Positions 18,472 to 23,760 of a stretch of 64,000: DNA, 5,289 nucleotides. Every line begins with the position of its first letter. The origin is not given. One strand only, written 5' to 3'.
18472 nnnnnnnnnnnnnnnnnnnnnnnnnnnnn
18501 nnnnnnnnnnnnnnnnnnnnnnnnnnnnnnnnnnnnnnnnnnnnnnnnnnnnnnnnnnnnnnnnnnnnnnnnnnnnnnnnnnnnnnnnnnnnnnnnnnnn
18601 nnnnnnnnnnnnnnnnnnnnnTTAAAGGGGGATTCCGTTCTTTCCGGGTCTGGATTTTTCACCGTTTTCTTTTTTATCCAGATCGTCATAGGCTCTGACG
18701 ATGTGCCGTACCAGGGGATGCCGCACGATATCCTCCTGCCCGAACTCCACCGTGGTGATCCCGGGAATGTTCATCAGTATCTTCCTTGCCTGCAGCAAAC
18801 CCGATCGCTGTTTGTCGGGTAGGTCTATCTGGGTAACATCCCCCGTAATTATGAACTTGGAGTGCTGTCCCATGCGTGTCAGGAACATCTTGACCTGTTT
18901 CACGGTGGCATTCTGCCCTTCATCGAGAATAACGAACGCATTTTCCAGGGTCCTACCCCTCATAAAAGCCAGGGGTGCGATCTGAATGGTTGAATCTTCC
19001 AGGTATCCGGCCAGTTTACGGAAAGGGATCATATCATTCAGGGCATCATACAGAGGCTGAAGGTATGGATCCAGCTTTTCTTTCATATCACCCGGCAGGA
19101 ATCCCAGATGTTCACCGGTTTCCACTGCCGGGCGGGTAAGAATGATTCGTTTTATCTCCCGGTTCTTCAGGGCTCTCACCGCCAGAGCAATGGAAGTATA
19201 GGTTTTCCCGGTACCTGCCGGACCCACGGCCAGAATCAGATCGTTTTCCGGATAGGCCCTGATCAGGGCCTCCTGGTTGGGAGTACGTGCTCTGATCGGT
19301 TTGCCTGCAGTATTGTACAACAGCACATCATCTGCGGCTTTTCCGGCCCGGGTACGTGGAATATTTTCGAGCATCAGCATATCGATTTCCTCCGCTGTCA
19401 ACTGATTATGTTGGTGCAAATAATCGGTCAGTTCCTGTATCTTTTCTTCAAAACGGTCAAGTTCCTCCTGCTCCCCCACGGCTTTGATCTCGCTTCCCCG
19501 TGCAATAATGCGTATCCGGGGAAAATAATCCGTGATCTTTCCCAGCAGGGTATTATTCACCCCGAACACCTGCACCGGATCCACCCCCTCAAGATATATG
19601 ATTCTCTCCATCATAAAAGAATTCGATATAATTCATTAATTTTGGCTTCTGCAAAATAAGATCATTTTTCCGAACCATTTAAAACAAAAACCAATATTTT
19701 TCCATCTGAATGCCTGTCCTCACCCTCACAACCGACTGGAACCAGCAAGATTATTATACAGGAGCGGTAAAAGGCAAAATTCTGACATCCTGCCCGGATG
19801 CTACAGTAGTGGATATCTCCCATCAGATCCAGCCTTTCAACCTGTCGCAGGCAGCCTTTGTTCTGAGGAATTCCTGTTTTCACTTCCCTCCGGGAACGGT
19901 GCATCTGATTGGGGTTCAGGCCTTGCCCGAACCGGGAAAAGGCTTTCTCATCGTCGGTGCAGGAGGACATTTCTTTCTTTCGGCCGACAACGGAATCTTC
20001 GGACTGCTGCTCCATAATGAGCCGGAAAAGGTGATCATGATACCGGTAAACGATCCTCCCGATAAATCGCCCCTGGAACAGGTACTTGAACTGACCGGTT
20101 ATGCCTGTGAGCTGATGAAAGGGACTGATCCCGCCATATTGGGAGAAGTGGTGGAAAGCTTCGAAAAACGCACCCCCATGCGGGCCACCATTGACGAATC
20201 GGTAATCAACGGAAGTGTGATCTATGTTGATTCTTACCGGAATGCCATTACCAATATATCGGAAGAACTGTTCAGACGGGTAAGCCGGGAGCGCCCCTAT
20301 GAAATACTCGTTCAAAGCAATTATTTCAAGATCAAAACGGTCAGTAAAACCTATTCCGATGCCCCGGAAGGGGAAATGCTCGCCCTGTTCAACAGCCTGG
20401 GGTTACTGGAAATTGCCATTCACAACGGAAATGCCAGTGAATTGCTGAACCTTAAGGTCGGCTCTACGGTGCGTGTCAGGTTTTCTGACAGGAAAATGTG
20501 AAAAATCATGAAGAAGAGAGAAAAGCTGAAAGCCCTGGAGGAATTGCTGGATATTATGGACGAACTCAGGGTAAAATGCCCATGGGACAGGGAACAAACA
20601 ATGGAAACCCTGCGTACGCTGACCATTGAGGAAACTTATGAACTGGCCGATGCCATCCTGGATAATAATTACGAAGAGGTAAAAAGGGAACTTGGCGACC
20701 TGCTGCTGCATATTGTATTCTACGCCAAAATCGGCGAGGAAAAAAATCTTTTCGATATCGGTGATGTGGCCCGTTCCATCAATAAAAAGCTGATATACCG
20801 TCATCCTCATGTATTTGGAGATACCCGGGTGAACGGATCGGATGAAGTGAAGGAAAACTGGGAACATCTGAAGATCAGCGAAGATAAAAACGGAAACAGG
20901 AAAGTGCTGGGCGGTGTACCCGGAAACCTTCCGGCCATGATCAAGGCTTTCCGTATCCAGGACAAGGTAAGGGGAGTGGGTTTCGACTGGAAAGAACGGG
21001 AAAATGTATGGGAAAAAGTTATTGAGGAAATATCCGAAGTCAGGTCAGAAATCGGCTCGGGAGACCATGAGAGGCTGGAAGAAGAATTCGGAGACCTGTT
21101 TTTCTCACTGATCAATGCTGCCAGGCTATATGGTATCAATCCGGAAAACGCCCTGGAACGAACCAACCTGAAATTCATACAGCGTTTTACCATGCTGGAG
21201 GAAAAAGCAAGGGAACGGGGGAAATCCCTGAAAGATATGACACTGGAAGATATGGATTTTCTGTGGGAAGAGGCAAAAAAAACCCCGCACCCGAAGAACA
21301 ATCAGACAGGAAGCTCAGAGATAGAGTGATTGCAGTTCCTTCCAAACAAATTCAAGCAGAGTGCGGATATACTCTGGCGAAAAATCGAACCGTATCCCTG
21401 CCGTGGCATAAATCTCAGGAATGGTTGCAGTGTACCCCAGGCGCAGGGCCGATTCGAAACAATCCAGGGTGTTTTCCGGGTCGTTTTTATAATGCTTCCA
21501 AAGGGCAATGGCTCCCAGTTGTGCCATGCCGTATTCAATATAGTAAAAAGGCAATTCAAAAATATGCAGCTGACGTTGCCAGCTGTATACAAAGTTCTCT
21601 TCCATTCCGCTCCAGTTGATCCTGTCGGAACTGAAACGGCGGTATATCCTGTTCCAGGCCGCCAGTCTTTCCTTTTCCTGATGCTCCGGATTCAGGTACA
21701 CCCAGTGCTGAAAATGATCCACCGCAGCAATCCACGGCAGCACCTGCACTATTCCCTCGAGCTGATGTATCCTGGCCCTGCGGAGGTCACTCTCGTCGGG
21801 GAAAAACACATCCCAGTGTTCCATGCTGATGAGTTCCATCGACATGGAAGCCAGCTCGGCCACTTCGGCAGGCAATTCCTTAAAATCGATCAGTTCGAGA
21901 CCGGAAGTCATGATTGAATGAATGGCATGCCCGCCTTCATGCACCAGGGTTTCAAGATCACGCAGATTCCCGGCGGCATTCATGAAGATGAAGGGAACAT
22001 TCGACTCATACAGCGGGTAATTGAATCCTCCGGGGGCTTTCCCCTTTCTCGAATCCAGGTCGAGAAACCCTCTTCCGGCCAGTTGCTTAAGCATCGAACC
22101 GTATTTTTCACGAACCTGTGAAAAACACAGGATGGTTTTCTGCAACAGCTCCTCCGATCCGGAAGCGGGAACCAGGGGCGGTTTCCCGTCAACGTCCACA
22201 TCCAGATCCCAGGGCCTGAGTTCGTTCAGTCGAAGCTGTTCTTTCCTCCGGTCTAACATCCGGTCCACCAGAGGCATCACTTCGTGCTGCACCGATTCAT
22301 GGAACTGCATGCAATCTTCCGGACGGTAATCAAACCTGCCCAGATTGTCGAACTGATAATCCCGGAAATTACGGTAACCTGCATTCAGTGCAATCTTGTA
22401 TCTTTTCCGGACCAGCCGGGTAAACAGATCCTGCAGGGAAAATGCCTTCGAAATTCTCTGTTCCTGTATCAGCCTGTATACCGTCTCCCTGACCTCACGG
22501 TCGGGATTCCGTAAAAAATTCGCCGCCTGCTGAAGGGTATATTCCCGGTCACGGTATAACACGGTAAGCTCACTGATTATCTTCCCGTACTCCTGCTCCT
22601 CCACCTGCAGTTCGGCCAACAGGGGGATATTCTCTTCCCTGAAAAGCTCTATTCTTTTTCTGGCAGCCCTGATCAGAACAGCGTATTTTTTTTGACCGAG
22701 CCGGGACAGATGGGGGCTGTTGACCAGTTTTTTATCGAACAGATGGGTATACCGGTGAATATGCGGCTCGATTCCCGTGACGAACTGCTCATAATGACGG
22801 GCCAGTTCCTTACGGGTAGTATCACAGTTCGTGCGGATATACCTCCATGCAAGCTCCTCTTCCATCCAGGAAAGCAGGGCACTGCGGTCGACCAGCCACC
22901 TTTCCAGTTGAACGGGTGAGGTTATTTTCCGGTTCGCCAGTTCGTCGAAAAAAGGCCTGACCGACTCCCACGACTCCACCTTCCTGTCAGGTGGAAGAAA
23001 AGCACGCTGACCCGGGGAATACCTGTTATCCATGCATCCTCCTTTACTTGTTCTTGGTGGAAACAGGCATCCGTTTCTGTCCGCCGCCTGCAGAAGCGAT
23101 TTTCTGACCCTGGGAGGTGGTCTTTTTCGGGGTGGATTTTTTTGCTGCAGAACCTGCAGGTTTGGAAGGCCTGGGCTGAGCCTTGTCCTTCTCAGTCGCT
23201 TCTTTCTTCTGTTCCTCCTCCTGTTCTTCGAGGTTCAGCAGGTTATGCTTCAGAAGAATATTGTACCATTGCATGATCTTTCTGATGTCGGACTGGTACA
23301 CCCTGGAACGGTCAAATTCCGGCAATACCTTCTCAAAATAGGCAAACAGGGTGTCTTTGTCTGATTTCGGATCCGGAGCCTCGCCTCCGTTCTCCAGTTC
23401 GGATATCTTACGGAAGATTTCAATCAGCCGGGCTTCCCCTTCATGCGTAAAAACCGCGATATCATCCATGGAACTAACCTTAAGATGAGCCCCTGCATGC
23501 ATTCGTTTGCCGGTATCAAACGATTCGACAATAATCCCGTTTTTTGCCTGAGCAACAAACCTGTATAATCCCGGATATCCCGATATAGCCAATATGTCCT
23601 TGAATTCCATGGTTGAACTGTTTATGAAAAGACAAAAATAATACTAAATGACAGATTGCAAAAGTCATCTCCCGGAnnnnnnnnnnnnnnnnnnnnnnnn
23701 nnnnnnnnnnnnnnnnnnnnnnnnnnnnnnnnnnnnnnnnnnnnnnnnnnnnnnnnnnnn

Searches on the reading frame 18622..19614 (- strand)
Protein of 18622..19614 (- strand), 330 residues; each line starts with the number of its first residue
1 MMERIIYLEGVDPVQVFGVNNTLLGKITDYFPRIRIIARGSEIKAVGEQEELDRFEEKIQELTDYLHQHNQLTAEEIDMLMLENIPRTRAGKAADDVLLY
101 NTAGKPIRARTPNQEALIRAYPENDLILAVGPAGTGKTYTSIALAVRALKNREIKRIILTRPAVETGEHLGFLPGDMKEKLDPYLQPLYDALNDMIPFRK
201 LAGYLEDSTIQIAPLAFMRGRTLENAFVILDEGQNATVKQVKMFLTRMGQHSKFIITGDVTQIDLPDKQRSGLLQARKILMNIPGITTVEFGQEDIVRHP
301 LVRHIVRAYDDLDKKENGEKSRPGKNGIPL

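Call 27: search_protein_families(library=pfam, proteins=[window:18622-19614:-], max_evalue=0.00001)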
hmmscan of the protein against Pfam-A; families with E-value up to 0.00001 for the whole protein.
window:18622-19614:- (330 aa): 3 families
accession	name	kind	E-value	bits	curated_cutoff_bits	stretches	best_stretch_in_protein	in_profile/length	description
PF02562.22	PhoH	-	1.3e-88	296.3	27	1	107-310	2-205/205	PhoH-like protein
PF13245.12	AAA_19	-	4.9e-07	30.4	25.1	1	115-263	3-129/134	AAA domain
PF13604.12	AAA_30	-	3.6e-06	27.3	27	0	112-263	4-128/191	AAA domain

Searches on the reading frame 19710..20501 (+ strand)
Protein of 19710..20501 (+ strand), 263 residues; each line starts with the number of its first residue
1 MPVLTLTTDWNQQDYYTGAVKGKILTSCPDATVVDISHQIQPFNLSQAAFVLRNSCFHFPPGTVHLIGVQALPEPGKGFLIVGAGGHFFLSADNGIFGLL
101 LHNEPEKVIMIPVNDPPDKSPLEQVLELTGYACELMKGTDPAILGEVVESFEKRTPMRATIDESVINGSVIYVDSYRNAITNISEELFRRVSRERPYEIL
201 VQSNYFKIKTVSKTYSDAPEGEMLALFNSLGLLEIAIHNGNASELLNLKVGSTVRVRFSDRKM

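Call 27: search_protein_families(library=pfam, proteins=[window:19710-20501:+], max_evalue=0.00001)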
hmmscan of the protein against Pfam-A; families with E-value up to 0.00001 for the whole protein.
window:19710-20501:+ (263 aa): 2 families
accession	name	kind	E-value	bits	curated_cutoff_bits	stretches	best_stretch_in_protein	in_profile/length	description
PF01887.21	SAM_HAT_N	-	2.3e-33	115.5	26.3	1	4-117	1-116/145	SAM hydroxide adenosyltransferase N-terminal domain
PF20257.3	SAM_HAT_C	-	2.2e-25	89.2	25.5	1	168-255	1-84/84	SAM hydroxide adenosyltransferase C-terminal domain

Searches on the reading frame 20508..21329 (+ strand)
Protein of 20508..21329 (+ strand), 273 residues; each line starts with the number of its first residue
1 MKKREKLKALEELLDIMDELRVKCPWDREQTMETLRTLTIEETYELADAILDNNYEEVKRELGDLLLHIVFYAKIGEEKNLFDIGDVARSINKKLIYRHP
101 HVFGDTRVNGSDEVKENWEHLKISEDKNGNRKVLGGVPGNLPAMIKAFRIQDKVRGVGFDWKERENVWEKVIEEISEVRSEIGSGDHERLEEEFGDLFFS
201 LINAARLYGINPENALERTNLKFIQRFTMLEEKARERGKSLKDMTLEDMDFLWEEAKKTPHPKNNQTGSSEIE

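Call 50: search_protein_families(library=pfam, proteins=[window:20508-21329:+], max_evalue=0.00001)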
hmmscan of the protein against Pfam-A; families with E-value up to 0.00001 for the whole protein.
window:20508-21329:+ (273 aa): 2 families
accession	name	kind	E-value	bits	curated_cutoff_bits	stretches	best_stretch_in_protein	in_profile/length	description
PF03819.22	MazG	-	1.1e-36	125.4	22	2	30-103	1-74/74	MazG nucleotide pyrophosphohydrolase domain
PF01503.22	PRA-PH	-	1.8e-09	38.3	21.3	0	165-217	26-80/86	Phosphoribosyl-ATP pyrophosphohydrolase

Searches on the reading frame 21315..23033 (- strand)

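Call 28: search_protein_families(library=pfam, proteins=[window:21315-23033:-], max_evalue=0.00001)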
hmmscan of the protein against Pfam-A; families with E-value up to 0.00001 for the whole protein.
window:21315-23033:- (572 aa): 1 family
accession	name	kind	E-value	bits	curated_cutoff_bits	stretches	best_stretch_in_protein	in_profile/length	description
PF01432.26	Peptidase_M3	-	8.1e-47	161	27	1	174-557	3-453/457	Peptidase family M3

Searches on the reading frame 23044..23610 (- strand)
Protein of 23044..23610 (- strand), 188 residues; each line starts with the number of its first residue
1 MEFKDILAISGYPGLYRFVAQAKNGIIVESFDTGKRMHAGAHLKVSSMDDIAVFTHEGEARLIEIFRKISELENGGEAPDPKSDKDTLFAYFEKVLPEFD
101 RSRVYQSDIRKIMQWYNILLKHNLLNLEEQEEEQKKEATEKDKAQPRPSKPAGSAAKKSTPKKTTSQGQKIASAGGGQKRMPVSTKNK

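Call 50: search_protein_families(library=pfam, proteins=[window:23044-23610:-], max_evalue=0.00001)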
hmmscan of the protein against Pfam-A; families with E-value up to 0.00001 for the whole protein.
window:23044-23610:- (188 aa): 2 families
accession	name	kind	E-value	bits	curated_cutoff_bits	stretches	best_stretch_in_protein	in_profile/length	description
PF21186.2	DUF6852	-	2.6e-25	89.3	27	1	51-119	1-71/71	Domain of unknown function (DUF6852)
PF18347.7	DUF5606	-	7.3e-19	68.1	25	1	4-47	2-45/46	Domain of unknown function (DUF5606)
